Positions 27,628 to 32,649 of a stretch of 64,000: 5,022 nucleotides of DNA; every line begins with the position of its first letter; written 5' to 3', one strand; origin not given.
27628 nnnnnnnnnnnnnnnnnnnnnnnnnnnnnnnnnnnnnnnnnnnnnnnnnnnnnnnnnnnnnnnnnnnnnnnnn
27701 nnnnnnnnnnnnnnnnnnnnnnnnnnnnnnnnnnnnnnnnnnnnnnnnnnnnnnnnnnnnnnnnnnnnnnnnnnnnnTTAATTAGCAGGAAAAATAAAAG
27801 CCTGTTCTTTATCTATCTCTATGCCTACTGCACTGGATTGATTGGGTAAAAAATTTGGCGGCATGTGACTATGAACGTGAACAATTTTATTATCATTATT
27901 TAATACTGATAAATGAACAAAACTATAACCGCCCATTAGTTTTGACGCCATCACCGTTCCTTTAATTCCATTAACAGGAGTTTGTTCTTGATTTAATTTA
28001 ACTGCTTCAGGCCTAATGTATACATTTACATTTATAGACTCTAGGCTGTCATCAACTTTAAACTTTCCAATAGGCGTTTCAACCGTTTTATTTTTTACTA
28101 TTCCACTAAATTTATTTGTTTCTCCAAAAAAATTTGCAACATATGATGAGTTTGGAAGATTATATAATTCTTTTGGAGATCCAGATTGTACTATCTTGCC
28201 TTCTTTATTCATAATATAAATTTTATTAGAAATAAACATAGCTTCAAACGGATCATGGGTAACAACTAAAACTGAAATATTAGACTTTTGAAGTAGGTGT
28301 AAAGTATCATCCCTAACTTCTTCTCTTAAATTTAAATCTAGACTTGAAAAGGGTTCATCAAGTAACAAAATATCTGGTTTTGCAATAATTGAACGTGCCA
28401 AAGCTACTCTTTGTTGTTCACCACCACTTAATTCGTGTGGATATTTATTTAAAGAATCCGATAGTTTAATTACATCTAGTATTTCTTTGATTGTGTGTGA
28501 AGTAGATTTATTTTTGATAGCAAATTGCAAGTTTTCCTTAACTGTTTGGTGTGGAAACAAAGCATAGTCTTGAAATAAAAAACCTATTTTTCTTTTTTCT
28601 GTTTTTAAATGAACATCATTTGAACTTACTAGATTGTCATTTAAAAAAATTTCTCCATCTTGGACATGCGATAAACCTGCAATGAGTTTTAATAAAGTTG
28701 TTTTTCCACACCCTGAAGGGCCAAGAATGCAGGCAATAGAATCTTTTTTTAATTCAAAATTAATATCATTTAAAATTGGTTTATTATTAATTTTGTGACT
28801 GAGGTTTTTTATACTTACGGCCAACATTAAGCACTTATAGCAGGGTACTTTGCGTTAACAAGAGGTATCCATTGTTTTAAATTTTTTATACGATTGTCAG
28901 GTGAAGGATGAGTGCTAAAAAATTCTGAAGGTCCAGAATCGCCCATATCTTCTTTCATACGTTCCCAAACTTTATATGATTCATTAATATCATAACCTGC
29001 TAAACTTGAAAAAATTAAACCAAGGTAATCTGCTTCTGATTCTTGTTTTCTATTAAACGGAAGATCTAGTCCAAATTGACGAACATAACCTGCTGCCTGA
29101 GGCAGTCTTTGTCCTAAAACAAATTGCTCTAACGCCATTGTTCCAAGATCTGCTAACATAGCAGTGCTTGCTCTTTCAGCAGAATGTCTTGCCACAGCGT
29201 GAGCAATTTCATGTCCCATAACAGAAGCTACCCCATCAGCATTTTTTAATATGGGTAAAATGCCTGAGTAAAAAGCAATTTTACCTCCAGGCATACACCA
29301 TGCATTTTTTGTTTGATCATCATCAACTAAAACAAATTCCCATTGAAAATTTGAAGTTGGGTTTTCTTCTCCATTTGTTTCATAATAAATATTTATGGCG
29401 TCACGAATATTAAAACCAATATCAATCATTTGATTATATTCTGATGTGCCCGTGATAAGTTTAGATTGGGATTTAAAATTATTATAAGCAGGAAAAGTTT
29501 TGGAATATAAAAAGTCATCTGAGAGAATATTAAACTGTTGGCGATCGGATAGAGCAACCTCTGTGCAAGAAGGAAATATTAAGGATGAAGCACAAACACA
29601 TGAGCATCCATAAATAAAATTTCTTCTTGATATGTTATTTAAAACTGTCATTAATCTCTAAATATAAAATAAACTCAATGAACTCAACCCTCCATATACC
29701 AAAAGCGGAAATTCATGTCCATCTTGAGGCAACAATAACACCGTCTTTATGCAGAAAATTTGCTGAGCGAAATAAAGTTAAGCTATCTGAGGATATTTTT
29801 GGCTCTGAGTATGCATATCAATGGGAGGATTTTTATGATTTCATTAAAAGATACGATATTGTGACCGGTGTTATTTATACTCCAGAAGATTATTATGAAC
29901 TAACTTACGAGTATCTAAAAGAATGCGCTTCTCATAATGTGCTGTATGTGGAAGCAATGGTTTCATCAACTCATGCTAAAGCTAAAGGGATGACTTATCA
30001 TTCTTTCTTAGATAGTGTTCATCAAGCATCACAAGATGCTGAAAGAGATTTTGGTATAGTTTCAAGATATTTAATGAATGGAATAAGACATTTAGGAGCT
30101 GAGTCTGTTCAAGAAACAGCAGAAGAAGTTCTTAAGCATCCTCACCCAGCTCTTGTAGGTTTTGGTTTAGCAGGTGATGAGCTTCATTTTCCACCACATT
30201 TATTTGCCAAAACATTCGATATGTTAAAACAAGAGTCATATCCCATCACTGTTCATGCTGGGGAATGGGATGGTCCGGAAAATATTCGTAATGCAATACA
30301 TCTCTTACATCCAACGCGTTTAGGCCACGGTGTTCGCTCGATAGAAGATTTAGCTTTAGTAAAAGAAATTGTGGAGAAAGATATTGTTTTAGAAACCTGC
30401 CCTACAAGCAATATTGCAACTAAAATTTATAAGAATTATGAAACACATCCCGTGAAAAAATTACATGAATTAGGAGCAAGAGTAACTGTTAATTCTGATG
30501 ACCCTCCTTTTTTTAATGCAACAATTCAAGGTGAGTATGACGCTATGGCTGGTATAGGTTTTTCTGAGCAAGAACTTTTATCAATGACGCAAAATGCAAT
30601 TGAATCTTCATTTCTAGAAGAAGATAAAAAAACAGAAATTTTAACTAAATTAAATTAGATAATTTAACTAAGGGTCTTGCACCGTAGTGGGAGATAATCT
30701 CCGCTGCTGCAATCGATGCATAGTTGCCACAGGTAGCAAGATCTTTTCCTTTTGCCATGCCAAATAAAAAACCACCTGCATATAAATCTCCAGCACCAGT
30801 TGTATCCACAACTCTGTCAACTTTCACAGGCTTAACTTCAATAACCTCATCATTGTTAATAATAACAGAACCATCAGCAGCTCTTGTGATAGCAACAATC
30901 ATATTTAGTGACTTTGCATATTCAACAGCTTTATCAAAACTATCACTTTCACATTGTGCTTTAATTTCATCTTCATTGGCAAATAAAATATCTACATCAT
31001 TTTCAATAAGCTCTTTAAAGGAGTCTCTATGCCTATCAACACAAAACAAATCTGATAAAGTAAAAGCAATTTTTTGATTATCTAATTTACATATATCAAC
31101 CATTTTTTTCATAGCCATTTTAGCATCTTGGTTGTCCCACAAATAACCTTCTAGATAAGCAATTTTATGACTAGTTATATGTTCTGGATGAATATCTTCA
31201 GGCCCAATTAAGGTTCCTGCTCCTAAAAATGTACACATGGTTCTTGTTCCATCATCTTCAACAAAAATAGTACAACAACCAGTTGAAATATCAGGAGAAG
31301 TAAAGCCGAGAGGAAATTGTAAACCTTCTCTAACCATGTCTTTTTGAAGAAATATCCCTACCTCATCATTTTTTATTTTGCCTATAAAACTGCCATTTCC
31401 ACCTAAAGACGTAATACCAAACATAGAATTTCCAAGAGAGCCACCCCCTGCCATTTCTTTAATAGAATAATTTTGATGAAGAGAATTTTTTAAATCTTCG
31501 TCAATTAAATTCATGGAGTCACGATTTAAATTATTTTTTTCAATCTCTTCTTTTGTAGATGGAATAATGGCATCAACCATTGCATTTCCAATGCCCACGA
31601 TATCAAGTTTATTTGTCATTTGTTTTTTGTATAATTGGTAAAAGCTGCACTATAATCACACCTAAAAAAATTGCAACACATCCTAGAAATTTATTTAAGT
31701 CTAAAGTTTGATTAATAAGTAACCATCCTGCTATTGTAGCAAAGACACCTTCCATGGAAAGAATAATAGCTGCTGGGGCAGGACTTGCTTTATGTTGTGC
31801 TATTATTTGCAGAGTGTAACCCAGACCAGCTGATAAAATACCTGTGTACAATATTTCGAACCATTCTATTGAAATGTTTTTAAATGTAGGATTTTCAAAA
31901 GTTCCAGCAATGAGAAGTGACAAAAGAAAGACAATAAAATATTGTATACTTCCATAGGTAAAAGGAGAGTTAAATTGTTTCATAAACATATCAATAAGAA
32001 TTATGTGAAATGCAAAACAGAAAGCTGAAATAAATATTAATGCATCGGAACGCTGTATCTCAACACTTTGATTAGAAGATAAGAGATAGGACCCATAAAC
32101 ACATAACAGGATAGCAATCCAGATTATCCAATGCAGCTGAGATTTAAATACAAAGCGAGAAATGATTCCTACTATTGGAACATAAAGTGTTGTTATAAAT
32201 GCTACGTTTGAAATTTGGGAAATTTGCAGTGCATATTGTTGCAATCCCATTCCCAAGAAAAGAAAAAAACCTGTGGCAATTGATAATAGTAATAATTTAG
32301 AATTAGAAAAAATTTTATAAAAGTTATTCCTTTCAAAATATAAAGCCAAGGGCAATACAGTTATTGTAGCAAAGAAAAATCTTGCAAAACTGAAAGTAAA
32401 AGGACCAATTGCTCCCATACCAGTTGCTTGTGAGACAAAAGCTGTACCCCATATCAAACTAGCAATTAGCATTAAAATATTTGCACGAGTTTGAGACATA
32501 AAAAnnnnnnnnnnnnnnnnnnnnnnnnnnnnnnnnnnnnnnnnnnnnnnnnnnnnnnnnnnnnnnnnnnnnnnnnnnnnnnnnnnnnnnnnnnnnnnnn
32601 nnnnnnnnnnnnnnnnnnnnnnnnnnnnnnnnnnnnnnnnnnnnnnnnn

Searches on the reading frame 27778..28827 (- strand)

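Call 78: search_protein_families(library=pfam, proteins=[window:27778-28827:-], max_evalue=0.001)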
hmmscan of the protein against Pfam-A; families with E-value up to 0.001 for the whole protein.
window:27778-28827:- (349 aa): 9 families
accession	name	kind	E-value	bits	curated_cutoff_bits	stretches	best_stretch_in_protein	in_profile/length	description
PF00005.33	ABC_tran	-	8.2e-36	124.1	25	1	19-160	1-136/137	ABC transporter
PF13304.12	AAA_21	-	4e-11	44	27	1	103-194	197-301/304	AAA domain, putative AbiEii toxin, Type IV TA system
PF08402.16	TOBE_2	-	9.7e-07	29.3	21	1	270-346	2-76/76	TOBE domain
PF01637.24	ATPase_2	-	0.00012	22.4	33.2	1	26-106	17-91/225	ATPase domain predominantly from Archaea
PF13476.12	AAA_23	-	0.00016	22.8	27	1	20-122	11-114/201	AAA domain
PF02463.25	SMC_N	-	0.00056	19.8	40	0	28-196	23-202/220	RecF/RecN/SMC N terminal domain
PF03215.21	Rad17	-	0.00062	20.2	23.8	0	22-69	38-84/186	Rad17 P-loop domain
PF20720.3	nSTAND3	-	0.00073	19.7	27.2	0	20-87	8-73/155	Novel STAND NTPase 3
PF03193.22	RsgA_GTPase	-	0.001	19.4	30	0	13-60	91-137/174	RsgA GTPase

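Call 89: search_protein_families(library=ncbifam, proteins=[window:27778-28827:-], max_evalue=1e-8)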
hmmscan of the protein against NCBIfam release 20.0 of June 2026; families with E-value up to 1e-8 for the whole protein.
window:27778-28827:- (349 aa): 181 families (the best 25 are shown)
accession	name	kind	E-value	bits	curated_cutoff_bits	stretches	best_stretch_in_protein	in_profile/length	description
TIGR03265.1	PhnT2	equivalog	2.4e-88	296.7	457.7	1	3-343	4-349/353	putative 2-aminoethylphosphonate ABC transporter ATP-binding protein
NF040933.2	ABC_arch_GlcV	equivalog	3.6e-77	259.7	450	1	13-324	16-339/357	glucose ABC transporter ATP-binding protein GlcV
NF006987.0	PRK09452.1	equivalog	3.3e-75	253.1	482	1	4-316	18-339/378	spermidine/putrescine ABC transporter ATP-binding protein PotA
NF043075.1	MMSYN1_0197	equivalog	2.1e-74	250.5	550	1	4-320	3-319/341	spermidine/putrescine ABC transporter ATP-binding protein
TIGR01187.1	potA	subfamily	3.1e-74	250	355.6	1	34-319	1-297/325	polyamine ABC transporter ATP-binding protein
NF008513.0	PRK11432.1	equivalog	5e-73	246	496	1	4-345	7-346/351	ferric ABC transporter ATP-binding protein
NF008653.0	PRK11650.1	subfamily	2.1e-68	231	432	1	1-347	1-348/357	sn-glycerol-3-phosphate ABC transporter ATP-binding protein UgpC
NF040840.2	tungstate_WtpC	equivalog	1.7e-66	224.9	440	1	5-300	3-303/347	tungstate ABC transporter ATP-binding protein WtpC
TIGR03258.1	PhnT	equivalog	4.4e-65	220.1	499.15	1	4-339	9-350/359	2-aminoethylphosphonate ABC transport system ATP-binding subunit PhnT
NF008105.0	PRK10851.1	equivalog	9.8e-65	218.6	502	1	3-318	2-322/362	sulfate/thiosulfate ABC transporter ATP-binding protein CysA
TIGR00968.1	3a0106s01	subfamily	3.4e-64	216.6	342.75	1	5-239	2-236/237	sulfate ABC transporter ATP-binding protein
NF008621.0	PRK11607.1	equivalog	3.5e-62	210.4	613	1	5-307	21-335/377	putrescine ABC transporter ATP-binding subunit PotG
NF008233.0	PRK11000.1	equivalog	1.3e-60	205.2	568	1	1-321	1-331/369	maltose/maltodextrin ABC transporter ATP-binding protein MalK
TIGR01186.1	proV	subfamily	6.2e-58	196.6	326.6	1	18-253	8-248/363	betaine/proline/choline family ABC transporter ATP-binding protein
TIGR02142.1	modC_ABC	equivalog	2.3e-54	185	285.05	1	21-230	15-228/353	molybdenum ABC transporter ATP-binding protein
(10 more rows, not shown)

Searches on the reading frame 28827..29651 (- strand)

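Call 78: search_protein_families(library=pfam, proteins=[window:28827-29651:-], max_evalue=0.001)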
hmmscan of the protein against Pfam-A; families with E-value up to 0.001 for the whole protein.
window:28827-29651:- (274 aa): 1 family
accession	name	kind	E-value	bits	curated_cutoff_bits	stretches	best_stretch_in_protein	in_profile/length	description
PF01435.24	Peptidase_M48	-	3.6e-31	108.9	20.3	1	103-261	24-185/186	Peptidase family M48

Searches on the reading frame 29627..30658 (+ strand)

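Call 78: search_protein_families(library=pfam, proteins=[window:29627-30658:+], max_evalue=0.001)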
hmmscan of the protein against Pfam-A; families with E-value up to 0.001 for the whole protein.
window:29627-30658:+ (343 aa): 1 family
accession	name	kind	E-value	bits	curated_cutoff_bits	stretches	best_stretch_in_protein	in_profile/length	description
PF00962.28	A_deaminase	-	7.4e-83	278.8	27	1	25-342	1-327/330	Adenosine deaminase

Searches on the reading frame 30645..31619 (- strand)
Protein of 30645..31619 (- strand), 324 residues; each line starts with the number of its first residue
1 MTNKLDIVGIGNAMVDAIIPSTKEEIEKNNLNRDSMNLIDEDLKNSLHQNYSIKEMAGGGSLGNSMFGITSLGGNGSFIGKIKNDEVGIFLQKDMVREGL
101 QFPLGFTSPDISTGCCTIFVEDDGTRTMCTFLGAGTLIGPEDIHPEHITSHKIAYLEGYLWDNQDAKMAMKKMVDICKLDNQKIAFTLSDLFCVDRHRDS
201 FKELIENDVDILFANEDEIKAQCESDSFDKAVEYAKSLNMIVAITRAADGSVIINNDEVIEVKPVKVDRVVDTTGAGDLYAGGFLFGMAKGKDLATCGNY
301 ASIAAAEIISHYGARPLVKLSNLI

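Call 78: search_protein_families(library=pfam, proteins=[window:30645-31619:-], max_evalue=0.001)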
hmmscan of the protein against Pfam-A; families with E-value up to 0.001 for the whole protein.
window:30645-31619:- (324 aa): 1 family
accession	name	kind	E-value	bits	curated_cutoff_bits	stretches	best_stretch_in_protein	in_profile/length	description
PF00294.29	PfkB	-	9.9e-40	137.2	25.8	1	41-316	19-297/302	pfkB family carbohydrate kinase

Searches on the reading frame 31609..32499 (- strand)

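Call 78: search_protein_families(library=pfam, proteins=[window:31609-32499:-], max_evalue=0.001)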
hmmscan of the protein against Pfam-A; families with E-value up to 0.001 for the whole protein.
window:31609-32499:- (296 aa): 1 family
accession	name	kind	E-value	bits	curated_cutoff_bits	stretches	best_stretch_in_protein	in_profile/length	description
PF00892.27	EamA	-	4e-38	131.2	28.2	2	152-284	4-133/135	EamA-like transporter family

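Call 89: search_protein_families(library=ncbifam, proteins=[window:31609-32499:-], max_evalue=1e-8)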
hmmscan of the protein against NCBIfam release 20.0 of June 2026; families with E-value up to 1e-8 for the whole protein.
window:31609-32499:- (296 aa): 1 family
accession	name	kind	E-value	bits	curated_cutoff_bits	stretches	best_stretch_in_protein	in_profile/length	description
TIGR00950.1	2A78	equivalog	2.1e-17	63.4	230.2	1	17-282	1-264/264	carboxylate/amino acid/amine transporter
